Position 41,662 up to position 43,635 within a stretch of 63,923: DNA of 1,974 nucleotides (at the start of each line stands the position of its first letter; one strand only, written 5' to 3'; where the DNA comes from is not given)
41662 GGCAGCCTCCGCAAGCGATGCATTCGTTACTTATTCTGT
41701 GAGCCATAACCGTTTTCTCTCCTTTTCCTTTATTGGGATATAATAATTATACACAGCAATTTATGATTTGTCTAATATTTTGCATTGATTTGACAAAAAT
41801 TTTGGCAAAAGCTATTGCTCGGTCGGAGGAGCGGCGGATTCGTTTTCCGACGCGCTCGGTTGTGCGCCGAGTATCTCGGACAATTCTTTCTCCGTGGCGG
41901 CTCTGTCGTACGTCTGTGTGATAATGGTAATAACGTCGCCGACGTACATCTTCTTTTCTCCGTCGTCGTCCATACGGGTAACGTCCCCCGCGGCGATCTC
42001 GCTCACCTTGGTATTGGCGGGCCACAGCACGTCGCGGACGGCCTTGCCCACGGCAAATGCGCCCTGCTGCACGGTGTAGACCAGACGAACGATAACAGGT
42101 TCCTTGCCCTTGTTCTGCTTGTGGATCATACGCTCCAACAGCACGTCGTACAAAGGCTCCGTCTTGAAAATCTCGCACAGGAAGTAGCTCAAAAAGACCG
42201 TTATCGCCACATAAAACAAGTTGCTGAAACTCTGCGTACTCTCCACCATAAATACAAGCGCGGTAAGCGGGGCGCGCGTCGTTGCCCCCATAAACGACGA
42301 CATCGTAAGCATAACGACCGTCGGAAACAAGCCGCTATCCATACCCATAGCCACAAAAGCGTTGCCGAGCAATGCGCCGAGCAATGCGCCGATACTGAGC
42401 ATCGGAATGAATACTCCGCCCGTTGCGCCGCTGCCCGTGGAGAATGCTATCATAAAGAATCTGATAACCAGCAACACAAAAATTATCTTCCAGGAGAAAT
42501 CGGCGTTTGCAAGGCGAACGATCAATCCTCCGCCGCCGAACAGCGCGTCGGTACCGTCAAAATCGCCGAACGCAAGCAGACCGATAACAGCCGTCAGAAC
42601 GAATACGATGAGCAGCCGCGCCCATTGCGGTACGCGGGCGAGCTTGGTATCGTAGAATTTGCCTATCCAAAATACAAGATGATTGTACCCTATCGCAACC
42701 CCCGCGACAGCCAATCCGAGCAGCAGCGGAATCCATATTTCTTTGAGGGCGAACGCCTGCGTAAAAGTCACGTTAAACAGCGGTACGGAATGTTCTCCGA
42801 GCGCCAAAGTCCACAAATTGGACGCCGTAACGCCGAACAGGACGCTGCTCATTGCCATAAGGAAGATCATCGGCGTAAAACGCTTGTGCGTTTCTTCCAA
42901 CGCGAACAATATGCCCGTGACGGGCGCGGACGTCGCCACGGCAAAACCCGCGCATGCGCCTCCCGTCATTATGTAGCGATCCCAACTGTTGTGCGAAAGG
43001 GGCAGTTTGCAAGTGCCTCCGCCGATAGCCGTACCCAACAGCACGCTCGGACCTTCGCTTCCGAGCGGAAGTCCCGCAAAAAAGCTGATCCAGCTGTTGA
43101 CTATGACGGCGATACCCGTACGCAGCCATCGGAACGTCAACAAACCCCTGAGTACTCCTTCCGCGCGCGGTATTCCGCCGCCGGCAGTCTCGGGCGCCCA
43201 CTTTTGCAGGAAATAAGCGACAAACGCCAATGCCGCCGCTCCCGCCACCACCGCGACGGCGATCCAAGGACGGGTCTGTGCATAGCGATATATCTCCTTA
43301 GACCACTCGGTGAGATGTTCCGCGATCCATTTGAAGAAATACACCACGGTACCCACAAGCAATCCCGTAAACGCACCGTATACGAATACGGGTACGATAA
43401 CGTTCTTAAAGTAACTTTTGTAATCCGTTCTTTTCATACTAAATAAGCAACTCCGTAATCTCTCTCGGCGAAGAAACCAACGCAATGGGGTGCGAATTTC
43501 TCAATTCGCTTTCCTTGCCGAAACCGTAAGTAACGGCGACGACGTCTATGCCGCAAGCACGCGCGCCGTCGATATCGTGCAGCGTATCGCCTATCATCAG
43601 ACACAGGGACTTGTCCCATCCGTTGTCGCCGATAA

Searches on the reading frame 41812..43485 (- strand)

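Call 19: search_protein_families(library=pfam, proteins=[window:41812-43485:-], max_evalue=0.001)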
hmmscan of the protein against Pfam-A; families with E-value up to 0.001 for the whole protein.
window:41812-43485:- (557 aa): 1 family
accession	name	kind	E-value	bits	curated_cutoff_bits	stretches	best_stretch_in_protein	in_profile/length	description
PF00654.25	Voltage_CLC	-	2e-65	221.7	24.8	1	86-437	2-345/346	Voltage gated chloride channel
